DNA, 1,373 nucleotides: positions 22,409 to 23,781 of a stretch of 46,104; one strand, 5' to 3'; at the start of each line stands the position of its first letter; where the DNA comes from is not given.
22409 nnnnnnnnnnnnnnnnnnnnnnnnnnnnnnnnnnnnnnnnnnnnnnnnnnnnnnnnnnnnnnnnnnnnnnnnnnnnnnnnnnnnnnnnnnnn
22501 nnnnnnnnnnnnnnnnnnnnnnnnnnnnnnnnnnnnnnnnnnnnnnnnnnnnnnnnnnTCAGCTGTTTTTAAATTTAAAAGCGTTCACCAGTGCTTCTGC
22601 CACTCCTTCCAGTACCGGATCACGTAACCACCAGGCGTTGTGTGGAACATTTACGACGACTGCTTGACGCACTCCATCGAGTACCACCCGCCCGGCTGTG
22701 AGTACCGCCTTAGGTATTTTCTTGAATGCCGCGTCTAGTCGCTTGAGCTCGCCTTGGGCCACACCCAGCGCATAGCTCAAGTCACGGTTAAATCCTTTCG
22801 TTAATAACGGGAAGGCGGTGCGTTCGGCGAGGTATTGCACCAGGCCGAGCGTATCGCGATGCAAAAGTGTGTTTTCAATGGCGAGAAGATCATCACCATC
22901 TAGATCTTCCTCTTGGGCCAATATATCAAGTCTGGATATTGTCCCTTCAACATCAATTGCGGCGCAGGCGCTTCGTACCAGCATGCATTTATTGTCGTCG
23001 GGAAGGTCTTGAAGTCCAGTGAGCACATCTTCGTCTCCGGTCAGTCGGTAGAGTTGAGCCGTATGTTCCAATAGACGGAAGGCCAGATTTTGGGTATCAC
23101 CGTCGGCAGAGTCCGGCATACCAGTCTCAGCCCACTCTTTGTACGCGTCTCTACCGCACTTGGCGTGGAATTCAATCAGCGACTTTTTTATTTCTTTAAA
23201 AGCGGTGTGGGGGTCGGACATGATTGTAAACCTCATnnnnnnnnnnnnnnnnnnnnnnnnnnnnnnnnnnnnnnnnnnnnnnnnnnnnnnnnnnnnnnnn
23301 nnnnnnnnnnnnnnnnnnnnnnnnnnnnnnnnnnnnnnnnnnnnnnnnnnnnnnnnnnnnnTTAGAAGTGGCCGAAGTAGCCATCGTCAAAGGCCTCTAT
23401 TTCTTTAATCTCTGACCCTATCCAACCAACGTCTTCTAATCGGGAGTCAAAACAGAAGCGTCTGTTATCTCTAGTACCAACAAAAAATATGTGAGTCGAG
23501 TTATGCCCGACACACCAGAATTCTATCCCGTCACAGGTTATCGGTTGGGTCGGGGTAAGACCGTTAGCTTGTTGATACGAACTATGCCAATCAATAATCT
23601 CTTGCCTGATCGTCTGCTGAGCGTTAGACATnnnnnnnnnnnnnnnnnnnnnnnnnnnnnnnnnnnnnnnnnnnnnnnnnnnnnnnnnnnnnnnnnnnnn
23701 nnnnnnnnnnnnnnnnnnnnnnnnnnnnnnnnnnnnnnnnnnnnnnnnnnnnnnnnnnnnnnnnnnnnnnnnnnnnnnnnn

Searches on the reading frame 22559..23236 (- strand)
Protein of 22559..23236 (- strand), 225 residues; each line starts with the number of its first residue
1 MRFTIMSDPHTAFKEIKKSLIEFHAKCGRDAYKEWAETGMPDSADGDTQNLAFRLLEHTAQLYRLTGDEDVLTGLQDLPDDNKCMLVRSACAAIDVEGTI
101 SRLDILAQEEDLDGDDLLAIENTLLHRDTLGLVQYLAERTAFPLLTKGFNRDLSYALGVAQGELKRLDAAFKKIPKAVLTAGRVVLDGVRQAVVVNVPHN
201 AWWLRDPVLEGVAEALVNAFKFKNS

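Call 9: search_protein_families(library=pfam, proteins=[window:22559-23236:-], max_evalue=1)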
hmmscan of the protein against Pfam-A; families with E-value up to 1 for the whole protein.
window:22559-23236:- (225 aa): 1 family
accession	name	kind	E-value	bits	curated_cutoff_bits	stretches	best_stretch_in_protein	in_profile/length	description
PF09006.16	Surfac_D-trimer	-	0.11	12.8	22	1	160-179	11-30/46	Lung surfactant protein D coiled-coil trimerisation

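Call 38: find_homologous_proteins(query=A2, max_evalue=0.001)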
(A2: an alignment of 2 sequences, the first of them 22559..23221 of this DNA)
Query A2 (2 sequences) (220 aa, profile of the alignment): 2 proteins with E <= 0.001 among 8000 candidates.
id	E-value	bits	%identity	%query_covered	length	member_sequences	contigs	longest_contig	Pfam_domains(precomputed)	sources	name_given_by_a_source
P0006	6.1e-129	446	100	100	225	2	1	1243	-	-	-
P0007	8.7e-121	420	56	92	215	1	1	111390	-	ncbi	-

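Call 51: search_protein_families(library=ncbifam, proteins=[window:22559-23221:-], max_evalue=1)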
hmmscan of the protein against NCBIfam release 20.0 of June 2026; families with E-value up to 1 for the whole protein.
window:22559-23221:- (220 aa): 0 families

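Call 70: search_protein_families(library=phrogs, proteins=[window:22559-23221:-], max_evalue=0.1)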
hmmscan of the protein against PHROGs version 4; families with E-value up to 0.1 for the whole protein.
window:22559-23221:- (220 aa): 0 families

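Call 87: search_protein_families(library=padloc, proteins=[window:22559-23221:-], max_evalue=0.01)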
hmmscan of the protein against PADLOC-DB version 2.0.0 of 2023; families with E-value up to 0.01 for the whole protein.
window:22559-23221:- (220 aa): 0 families

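Call 94: search_solved_structures(query=A2, max_evalue=1)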
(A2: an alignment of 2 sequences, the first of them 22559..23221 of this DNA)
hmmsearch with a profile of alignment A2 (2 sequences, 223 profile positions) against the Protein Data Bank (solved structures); distinct sequences matched with E-value up to 1: 2.
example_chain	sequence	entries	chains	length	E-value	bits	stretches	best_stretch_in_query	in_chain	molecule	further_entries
2w83_C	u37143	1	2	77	0.11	15.4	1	69-122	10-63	C-JUN-AMINO-TERMINAL KINASE-INTERACTING PROTEIN 4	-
2gyq_A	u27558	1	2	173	0.12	15.2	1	136-173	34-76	ycfI, putative structural protein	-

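Call 101: predict_structure(alignment_id=A2)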
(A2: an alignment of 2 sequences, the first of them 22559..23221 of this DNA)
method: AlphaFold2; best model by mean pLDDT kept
length: 220 residues; sequences in the alignment: 2
mean_pLDDT: 47.1   pTM: 0.47
mean pLDDT of the five models: 47.1, 41.5, 39.2, 38.2, 36.2
residues with pLDDT >= 90: 0; 70-90: 3; 50-70: 94; < 50: 123
segments of 3 or more residues with pLDDT < 50: 1-8, 111-124, 134-220
pLDDT, mean of each block of 10 residues (from residue 1): 44 60 69 59 66 63 60 59 59 50 51 48 50 41 39 37 40 30 28 26 26 29
secondary structure, 60 per line:
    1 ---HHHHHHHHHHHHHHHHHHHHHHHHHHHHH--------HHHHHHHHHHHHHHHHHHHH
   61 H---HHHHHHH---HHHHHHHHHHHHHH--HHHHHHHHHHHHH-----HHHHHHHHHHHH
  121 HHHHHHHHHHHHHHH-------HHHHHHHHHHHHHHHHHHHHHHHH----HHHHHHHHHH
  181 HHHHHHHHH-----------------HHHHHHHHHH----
elements in order: H4-32 H41-61 H65-71 H75-88 H91-103 H109-135 H143-166 H171-189 H207-216

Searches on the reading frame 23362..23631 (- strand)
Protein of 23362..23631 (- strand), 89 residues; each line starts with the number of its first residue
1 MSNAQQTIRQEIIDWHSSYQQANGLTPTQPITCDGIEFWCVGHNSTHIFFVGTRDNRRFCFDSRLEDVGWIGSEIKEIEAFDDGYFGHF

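Call 9: search_protein_families(library=pfam, proteins=[window:23362-23631:-], max_evalue=1)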
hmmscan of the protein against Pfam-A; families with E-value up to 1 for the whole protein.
window:23362-23631:- (89 aa): 0 families

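Call 51: search_protein_families(library=ncbifam, proteins=[window:23362-23631:-], max_evalue=1)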
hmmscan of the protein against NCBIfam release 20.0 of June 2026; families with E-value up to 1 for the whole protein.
window:23362-23631:- (89 aa): 0 families

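Call 70: search_protein_families(library=phrogs, proteins=[window:23362-23631:-], max_evalue=0.1)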
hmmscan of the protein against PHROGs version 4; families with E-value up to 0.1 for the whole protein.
window:23362-23631:- (89 aa): 0 families

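Call 87: search_protein_families(library=padloc, proteins=[window:23362-23631:-], max_evalue=0.01)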
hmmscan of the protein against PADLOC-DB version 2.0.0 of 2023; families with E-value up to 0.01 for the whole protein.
window:23362-23631:- (89 aa): 0 families

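Call 95: search_solved_structures(query=A3, max_evalue=1)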
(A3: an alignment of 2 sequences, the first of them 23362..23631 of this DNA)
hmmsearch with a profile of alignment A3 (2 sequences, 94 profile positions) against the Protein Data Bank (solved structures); distinct sequences matched with E-value up to 1: 9.
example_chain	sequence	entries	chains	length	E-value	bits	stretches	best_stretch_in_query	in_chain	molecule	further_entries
8i7o_P1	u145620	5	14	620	0.04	17.4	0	46-66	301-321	Cilia- and flagella-associated protein 52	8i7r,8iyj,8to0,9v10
7ung_e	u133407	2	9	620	0.043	17.3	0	46-66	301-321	Cilia- and flagella-associated protein 52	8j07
9cpc_1S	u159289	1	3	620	0.062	16.8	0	46-67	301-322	Cilia- and flagella-associated protein 52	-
4rf6_A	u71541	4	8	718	0.067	16.6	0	6-85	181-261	Arginine kinase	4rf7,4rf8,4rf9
7rro_e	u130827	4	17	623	0.076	16.5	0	46-67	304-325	Cilia and flagella associated protein 52 | Cilia- and flagella-associated protein 52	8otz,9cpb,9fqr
4ohv_A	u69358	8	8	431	0.22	15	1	44-73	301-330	Protein clpf-1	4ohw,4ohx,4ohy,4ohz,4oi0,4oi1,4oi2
8snb_4A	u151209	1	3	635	0.55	13.7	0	47-66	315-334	Cilia- and flagella-associated protein 52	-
6uz7_Bf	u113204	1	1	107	0.64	13.5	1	16-75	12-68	KLLA0D07405p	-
5it7_ff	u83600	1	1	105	0.68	13.4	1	17-75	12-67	KLLA0D07405p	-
